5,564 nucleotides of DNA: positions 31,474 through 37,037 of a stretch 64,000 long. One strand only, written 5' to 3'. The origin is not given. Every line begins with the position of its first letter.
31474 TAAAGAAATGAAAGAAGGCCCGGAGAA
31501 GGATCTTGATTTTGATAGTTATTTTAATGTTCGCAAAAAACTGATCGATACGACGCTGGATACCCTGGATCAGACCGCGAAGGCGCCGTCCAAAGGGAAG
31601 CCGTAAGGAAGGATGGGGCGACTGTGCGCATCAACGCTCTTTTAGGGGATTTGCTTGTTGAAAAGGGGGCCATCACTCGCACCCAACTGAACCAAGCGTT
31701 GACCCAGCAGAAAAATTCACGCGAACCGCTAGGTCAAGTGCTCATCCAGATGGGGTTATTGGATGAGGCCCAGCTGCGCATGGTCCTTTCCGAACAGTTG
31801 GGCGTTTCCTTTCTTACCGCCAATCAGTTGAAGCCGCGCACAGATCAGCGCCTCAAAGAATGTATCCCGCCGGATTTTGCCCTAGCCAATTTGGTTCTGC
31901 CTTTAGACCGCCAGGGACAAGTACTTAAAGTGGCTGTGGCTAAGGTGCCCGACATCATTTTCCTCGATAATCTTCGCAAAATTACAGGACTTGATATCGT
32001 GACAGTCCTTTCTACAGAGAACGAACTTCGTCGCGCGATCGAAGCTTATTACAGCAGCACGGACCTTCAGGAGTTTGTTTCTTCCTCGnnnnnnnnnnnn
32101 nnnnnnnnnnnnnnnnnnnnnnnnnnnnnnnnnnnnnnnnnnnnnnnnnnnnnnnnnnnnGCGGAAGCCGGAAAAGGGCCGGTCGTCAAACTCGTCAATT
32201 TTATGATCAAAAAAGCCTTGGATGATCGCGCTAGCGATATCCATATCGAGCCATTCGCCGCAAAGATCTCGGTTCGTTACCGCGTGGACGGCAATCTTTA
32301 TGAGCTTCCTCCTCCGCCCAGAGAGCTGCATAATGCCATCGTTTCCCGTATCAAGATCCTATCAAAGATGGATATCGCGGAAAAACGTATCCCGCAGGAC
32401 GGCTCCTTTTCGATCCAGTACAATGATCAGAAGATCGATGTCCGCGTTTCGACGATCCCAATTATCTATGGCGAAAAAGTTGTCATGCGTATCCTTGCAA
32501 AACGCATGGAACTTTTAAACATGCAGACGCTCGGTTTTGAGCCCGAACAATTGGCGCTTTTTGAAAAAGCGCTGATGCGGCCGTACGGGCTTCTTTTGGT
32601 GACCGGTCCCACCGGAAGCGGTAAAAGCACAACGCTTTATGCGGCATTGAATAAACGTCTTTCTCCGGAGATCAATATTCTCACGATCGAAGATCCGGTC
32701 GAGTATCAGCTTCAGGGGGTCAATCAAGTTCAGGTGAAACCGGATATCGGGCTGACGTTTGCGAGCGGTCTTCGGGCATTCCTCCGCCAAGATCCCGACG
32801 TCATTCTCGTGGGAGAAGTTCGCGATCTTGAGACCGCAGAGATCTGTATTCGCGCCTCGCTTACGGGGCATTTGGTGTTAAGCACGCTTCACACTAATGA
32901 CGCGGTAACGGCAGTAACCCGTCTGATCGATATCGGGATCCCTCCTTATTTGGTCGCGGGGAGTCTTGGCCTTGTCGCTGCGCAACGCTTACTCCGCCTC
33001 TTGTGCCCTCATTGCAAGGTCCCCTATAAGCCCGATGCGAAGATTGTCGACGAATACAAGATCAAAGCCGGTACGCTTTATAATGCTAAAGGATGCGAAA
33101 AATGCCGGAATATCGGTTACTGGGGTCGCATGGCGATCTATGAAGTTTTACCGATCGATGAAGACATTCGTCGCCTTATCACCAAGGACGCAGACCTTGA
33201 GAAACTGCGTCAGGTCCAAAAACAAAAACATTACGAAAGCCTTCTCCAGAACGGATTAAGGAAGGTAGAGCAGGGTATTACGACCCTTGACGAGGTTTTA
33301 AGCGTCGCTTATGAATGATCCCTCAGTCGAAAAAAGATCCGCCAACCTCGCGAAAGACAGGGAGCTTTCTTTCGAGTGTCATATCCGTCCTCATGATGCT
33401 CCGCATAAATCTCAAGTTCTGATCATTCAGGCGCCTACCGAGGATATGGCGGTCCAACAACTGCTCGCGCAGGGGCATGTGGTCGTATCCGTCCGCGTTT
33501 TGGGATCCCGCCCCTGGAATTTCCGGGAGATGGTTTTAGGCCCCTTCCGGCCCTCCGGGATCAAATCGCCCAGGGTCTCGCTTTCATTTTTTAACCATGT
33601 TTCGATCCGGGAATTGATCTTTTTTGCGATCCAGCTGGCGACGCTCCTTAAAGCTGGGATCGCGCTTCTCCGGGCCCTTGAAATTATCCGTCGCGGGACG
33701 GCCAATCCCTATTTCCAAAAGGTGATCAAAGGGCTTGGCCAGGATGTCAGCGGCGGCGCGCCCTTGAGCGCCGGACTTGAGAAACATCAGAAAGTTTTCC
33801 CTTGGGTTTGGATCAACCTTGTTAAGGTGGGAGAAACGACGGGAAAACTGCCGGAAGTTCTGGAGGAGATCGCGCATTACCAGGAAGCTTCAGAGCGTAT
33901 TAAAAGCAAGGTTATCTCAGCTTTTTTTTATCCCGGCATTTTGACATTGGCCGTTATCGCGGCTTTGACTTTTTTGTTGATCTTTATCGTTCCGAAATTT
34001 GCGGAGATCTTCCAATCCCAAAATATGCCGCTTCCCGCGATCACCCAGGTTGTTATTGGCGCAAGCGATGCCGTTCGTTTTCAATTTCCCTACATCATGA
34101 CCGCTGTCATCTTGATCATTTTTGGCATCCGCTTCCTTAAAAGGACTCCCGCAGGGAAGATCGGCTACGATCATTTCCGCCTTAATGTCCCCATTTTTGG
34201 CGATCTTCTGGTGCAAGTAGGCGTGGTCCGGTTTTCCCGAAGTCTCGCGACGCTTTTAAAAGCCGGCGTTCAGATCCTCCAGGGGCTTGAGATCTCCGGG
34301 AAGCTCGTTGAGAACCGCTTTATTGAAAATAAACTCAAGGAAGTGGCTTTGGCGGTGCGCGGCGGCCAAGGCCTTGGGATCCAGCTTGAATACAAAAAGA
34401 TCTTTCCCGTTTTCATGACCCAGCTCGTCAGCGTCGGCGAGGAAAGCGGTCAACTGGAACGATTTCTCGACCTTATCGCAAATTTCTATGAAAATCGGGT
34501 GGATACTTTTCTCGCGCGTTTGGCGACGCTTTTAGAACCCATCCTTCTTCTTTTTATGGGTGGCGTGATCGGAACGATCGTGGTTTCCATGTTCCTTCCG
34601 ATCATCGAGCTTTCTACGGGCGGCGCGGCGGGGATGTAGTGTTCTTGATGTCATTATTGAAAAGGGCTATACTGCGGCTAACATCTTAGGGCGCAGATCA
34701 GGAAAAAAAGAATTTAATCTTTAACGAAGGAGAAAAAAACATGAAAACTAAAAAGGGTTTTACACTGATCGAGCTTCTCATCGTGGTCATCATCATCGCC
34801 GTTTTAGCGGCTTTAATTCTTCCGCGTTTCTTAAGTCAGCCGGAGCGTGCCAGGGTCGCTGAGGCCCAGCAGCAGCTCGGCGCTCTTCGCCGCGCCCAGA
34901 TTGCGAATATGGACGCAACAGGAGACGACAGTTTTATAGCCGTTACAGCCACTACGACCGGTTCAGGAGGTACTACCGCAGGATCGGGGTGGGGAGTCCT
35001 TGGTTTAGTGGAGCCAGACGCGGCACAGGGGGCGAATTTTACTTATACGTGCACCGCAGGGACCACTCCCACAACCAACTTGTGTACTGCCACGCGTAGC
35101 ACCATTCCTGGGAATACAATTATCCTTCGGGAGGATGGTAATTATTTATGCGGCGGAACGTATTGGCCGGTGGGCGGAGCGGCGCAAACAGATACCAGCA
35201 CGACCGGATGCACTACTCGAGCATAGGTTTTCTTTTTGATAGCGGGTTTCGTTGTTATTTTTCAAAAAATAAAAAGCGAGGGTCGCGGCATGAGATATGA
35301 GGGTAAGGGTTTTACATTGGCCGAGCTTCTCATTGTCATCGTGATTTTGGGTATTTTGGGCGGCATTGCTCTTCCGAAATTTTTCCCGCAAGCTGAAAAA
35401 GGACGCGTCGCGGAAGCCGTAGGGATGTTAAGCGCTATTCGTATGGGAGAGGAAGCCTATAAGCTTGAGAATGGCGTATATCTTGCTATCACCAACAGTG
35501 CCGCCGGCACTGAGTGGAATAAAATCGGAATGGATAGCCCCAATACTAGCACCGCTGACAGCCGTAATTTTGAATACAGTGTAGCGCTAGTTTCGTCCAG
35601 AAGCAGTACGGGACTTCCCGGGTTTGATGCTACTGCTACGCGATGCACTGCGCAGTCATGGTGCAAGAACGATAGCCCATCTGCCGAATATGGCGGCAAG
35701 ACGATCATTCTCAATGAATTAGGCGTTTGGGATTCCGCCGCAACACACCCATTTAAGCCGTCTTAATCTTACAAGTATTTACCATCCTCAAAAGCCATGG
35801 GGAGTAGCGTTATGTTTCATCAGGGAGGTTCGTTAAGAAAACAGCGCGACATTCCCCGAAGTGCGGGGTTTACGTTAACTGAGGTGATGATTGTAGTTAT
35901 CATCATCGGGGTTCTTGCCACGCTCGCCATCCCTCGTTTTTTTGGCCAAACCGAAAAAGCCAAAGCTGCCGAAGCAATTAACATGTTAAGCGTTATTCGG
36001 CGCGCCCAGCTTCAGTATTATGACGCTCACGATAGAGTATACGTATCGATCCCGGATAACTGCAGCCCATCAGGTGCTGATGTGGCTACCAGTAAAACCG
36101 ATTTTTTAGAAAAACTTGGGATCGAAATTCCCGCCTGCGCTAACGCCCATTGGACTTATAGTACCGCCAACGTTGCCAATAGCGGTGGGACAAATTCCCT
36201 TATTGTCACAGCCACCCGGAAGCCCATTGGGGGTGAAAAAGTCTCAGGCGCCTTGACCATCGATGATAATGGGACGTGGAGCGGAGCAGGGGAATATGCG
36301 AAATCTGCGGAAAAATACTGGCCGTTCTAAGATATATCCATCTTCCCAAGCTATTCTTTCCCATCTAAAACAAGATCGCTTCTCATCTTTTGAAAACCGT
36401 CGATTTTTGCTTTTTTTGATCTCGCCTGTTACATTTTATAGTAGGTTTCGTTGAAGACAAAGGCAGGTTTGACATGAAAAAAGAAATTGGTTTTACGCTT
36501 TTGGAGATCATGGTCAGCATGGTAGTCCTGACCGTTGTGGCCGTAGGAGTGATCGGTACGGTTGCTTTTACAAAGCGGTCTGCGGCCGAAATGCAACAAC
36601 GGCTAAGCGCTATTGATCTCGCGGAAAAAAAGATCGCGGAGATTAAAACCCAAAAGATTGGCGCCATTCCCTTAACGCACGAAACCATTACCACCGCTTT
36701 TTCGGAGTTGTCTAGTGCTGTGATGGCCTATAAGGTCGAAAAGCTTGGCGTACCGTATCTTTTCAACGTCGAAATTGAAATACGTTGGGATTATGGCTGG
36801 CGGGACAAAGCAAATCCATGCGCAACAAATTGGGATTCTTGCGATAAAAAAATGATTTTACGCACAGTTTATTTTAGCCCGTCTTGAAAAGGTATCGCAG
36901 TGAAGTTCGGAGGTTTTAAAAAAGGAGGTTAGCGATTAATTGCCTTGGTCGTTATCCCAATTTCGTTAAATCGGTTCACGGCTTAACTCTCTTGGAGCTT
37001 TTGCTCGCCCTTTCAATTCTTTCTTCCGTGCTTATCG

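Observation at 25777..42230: Complete T4P/T2SS-like locus with PilM-PilN fusion, triple tandem pilins and no PilT/PilD in cis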

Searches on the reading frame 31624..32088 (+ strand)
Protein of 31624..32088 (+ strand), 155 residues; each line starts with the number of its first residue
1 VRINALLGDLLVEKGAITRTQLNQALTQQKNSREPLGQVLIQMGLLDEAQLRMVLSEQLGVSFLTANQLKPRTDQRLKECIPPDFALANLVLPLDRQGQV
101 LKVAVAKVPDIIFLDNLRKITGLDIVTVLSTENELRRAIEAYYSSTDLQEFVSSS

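Call 104: search_solved_structures(query=window:31624-32088:+, max_evalue=1, show_alignments=4)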
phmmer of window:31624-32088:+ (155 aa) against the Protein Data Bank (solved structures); distinct sequences matched with E-value up to 1: 18.
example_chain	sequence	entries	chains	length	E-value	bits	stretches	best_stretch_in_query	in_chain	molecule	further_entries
6f8l_G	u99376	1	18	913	8.5e-27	97.4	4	7-145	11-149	Type IV pilus assembly protein PilF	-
6olj_C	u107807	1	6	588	1.2e-19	74.3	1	6-146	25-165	Type IV pilus biogenesis ATPase PilB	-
5tsg_B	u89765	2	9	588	1.2e-19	74.3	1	6-146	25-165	Type IV pilus biogenesis ATPase PilB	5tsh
5zfr_A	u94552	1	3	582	8.7e-19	71.5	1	6-146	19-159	Type IV pilus biogenesis ATPase PilB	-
3jc8_Ba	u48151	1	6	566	2.6e-17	66.7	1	5-145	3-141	Type IV-A pilus assembly ATPase PilB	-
5htl_A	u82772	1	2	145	2.3e-13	53.9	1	4-143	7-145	MSHA biogenesis protein MshE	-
9g1w_A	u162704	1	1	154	1.5e-09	41.6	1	7-145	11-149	Type IV pilus assembly ATPase PilB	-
8pe0_A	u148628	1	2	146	7.3e-09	39.4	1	5-68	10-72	c-di-GMP binding domain of the ATPase enzyme PilF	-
6ejf_J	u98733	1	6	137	2.7e-08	37.6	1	6-68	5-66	Type IV pilus assembly protein PilF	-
8pfa_A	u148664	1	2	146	3.1e-08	37.3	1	6-68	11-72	c-di-GMP binding domain of the ATPase enzyme PilF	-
8pdk_A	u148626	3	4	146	3.1e-08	37.3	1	6-68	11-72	c-di-GMP binding domain of the ATPase enzyme PilF | ATP-binding motif-containing protein pilF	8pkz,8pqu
9glg_A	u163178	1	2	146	7.5e-08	36.1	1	6-68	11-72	ATP-binding motif-containing protein pilF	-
9gl5_A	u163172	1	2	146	8.1e-08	36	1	6-68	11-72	ATP-binding motif-containing protein pilF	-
7lkm_A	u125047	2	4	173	5.8e-07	33.2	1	10-145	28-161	Pilus biogenesis protein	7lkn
7lko_B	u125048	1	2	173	2.9e-06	30.9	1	10-145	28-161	Pilus biogenesis protein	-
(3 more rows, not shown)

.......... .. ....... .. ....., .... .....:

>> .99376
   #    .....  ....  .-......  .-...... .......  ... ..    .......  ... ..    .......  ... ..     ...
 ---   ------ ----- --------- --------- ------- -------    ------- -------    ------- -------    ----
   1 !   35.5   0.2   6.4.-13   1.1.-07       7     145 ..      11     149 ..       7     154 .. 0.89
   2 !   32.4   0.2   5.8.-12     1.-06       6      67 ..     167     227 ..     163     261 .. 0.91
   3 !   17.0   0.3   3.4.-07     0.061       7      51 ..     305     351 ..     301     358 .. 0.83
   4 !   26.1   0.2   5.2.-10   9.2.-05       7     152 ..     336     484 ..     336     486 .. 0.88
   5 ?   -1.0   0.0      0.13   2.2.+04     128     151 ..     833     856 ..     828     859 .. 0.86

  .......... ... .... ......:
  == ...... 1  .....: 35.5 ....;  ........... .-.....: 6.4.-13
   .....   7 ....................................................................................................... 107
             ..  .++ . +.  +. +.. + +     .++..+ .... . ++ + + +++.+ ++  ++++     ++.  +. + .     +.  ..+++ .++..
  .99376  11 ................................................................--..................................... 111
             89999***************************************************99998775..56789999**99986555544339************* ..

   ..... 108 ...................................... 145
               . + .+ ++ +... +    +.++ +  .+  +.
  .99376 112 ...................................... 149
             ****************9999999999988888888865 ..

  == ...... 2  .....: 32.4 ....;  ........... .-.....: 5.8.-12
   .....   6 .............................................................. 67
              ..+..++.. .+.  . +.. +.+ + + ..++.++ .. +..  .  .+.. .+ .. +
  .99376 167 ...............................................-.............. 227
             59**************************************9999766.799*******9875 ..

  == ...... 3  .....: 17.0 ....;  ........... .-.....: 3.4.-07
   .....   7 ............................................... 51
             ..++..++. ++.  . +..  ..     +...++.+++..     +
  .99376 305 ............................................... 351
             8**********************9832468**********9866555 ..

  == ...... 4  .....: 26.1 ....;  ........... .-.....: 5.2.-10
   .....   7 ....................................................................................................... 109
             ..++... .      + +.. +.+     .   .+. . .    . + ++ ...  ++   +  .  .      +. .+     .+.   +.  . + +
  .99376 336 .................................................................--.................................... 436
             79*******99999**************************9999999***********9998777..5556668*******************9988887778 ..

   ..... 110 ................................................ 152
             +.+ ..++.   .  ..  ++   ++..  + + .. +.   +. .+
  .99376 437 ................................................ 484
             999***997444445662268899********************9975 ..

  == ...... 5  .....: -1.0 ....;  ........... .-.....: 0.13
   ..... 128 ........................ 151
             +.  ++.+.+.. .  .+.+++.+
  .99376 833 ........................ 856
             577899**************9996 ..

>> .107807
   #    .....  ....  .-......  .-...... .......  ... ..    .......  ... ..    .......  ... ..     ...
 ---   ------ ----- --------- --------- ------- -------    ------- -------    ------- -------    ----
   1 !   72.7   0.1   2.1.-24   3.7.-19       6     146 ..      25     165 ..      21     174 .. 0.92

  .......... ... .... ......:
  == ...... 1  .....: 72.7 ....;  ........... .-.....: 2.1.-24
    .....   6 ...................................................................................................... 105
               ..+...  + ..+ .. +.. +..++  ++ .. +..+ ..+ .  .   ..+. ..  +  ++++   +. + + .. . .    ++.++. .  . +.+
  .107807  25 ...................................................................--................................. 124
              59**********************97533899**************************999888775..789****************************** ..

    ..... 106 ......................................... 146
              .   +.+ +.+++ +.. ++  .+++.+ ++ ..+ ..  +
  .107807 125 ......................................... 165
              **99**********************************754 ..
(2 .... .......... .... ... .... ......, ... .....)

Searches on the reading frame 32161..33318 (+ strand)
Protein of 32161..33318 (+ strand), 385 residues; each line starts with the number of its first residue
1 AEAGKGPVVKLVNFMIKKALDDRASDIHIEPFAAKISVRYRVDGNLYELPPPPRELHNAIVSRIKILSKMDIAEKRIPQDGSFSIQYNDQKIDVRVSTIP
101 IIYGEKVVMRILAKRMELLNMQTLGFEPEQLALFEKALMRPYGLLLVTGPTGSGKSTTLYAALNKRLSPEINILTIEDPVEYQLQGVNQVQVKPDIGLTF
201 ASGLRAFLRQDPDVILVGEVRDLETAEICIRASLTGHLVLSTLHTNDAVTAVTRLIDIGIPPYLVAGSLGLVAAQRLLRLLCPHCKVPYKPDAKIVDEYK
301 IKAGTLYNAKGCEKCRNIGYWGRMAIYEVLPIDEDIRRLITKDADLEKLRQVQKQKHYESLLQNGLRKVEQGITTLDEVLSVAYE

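Call 46: search_solved_structures(query=window:32161-33318:+, max_evalue=1e-30)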
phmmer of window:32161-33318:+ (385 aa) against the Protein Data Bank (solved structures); distinct sequences matched with E-value up to 1e-30: 20.
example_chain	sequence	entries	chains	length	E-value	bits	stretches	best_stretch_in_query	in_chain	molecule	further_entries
4pht_A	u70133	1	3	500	1.1e-123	416.1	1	6-383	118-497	General secretory pathway protein E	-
4kss_A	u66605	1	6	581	8.8e-123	413.1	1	6-383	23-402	Type II secretion system protein E, hemolysin-coregulated protein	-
4ksr_A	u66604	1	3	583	8.9e-123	413.1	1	6-383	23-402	Type II secretion system protein E, Hemolysin-coregulated protein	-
1p9r_A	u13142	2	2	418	1.2e-122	412.7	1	6-380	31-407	General secretion pathway protein E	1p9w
3jc8_Ba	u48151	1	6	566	7.3e-122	410.1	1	3-380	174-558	Type IV-A pilus assembly ATPase PilB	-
6olj_C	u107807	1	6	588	2.6e-120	405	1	6-383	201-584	Type IV pilus biogenesis ATPase PilB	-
5tsg_B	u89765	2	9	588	3.2e-120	404.7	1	6-383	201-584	Type IV pilus biogenesis ATPase PilB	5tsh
5zfr_A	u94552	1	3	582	1e-119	403.1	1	6-383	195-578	Type IV pilus biogenesis ATPase PilB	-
5oiu_A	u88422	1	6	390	4.8e-112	377.8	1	8-381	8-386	Type IV pilus assembly protein PilF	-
5it5_F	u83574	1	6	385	7.3e-112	377.2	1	10-381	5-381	ATP binding motif-containing protein PilF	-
6ejf_A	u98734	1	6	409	9e-112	376.9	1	10-381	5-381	Type IV pilus assembly protein PilF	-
6f8l_G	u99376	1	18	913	4.7e-111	374.5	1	8-381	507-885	Type IV pilus assembly protein PilF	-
5fl3_A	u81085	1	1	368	5.1e-35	124.4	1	14-261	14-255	PILI RETRACTION PROTEIN PILT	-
2ewv_A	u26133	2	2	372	7.5e-35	123.8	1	15-258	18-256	twitching motility protein PilT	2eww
2gsz_A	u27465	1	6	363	9.1e-35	123.5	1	15-258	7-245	twitching motility protein PilT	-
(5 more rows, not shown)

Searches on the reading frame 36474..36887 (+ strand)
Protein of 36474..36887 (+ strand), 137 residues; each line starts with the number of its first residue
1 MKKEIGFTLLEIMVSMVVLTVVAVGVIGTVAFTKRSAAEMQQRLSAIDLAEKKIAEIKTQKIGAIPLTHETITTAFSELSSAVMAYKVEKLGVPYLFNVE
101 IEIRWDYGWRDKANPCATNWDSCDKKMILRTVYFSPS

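Call 4: search_protein_families(library=pfam, proteins=[window:36474-36887:+], max_evalue=0.01)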
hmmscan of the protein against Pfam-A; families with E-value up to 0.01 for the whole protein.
window:36474-36887:+ (137 aa): 1 family
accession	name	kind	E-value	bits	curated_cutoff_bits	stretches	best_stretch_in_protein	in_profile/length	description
PF07963.17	N_methyl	-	5.6e-07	29.3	21.2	1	1-26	1-26/27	Prokaryotic N-terminal methylation motif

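Call 7: search_protein_families(library=ncbifam, proteins=[window:36474-36887:+], max_evalue=0.01)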
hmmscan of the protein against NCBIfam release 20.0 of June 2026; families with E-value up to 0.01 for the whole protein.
window:36474-36887:+ (137 aa): 9 families
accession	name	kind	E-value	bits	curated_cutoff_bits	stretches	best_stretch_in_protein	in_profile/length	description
TIGR01707.1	gspI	equivalog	8.4e-07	29.4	44.35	1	6-60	1-55/101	type II secretion system minor pseudopilin GspI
NF041013.1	T4P_ComGE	equivalog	3.1e-06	27.2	49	1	6-59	5-58/83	competence type IV pilus minor pilin ComGE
TIGR01708.2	typeII_sec_gspH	equivalog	8.5e-05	22.6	80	1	6-63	3-62/169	type II secretion system minor pseudopilin GspH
TIGR01710.1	typeII_sec_gspG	equivalog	0.00014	21.9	88.85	1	6-72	2-66/134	type II secretion system major pseudopilin GspG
TIGR02532.1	IV_pilin_GFxxxE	domain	0.00076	19.2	16.3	1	6-26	3-23/24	prepilin-type N-terminal cleavage/methylation domain-containing protein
TIGR02523.1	type_IV_pilV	equivalog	0.001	19.6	52.2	1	5-51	2-48/139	type IV pilus modification protein PilV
NF007800.0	PRK10506.1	equivalog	0.004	17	158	1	1-32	5-37/163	prepilin peptidase-dependent protein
NF007848.0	PRK10557.1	equivalog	0.0048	16.2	120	1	2-57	8-63/192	prepilin peptidase-dependent protein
TIGR02599.1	TIGR02599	subfamily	0.0094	15.2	256.5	1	6-39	1-34/361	Verru_Chthon cassette protein C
